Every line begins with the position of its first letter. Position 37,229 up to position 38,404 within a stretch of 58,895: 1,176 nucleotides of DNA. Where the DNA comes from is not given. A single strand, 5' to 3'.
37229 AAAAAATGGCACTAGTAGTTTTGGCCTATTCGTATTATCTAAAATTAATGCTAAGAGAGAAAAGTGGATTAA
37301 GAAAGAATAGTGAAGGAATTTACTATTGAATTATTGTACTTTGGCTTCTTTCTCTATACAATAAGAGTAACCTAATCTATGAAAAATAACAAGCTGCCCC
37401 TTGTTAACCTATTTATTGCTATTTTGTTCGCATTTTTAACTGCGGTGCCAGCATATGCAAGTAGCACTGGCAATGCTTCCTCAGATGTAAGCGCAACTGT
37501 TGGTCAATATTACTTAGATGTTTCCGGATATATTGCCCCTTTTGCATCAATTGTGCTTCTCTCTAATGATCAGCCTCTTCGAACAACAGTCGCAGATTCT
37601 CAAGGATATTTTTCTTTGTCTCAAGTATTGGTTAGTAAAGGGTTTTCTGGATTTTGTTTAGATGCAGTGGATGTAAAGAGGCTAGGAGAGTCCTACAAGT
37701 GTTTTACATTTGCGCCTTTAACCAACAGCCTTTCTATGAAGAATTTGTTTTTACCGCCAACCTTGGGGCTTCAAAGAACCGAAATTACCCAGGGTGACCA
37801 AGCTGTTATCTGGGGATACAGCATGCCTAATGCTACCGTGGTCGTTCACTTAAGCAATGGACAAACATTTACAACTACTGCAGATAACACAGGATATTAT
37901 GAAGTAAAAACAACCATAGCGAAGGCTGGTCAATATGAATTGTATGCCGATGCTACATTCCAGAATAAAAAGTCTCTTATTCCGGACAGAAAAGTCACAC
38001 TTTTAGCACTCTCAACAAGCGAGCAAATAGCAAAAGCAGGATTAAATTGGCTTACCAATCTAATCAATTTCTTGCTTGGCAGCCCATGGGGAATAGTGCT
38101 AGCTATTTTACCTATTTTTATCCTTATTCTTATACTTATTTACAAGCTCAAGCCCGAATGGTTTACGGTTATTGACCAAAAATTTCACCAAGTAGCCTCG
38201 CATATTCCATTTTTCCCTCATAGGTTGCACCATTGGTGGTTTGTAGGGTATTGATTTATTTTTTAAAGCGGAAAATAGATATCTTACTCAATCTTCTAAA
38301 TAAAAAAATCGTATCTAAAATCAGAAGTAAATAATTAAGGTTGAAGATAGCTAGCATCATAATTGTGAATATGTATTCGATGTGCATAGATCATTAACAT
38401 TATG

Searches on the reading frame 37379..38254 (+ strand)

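Call 20: search_protein_families(library=pfam, proteins=[window:37379-38254:+], max_evalue=0.001)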
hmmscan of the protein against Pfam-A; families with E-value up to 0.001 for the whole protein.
window:37379-38254:+ (291 aa): 3 families
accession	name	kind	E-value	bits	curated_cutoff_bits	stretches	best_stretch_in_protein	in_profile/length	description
PF13620.12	CarboxypepD_reg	-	8.8e-08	32.8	32.3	1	148-193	13-57/82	Carboxypeptidase regulatory-like domain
PF17936.7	Big_6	-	4e-06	27.4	27.6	0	139-184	12-59/83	Bacterial Ig domain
PF02369.22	Big_1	-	0.00068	20.1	34.9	0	148-193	32-81/93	Bacterial Ig-like domain (group 1)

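Call 89: search_protein_families(library=ncbifam, proteins=[window:37379-38254:+], max_evalue=0.001)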
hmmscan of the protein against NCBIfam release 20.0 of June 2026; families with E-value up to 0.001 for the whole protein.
window:37379-38254:+ (291 aa): 1 family
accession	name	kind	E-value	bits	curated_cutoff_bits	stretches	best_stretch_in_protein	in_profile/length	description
NF033510.3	Ca_tandemer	repeat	2e-05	24.9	50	0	136-180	27-71/96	Ca2+-stabilized repeat-containing adhesin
